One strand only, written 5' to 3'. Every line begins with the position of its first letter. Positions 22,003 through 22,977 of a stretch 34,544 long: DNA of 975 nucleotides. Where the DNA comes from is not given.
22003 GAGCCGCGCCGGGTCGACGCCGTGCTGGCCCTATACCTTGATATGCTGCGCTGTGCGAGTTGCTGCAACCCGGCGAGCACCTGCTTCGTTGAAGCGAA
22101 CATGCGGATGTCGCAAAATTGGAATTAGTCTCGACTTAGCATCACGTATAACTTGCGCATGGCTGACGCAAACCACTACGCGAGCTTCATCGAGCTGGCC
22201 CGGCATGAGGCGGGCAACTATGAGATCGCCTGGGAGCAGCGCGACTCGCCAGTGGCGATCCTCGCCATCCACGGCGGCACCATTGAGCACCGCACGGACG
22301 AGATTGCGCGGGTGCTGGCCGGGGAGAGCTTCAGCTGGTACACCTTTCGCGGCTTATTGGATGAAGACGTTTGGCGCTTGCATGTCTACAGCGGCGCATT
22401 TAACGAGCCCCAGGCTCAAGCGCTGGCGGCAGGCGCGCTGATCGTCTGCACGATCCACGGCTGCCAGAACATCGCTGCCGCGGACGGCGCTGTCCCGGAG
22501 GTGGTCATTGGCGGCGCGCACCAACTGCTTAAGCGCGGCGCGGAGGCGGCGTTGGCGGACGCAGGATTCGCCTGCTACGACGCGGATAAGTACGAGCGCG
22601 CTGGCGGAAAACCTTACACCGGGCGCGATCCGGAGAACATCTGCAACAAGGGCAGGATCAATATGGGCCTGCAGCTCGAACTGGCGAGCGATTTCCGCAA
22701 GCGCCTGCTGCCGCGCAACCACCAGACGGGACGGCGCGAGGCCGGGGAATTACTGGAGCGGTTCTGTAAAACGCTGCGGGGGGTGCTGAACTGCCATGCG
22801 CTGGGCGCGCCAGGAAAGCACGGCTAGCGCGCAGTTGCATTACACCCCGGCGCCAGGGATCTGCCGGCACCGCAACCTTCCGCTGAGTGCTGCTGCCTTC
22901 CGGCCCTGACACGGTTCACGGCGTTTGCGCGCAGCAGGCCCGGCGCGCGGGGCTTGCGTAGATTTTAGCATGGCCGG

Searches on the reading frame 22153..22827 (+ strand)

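Call 42: search_protein_families(library=pfam, proteins=[window:22153-22827:+], max_evalue=0.00001)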
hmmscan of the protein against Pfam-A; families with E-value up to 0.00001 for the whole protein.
window:22153-22827:+ (224 aa): 1 family
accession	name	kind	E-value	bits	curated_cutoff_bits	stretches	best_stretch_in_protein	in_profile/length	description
PF05908.16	Gamma_PGA_hydro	-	5.8e-41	140.5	22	1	9-205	1-189/191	Poly-gamma-glutamate hydrolase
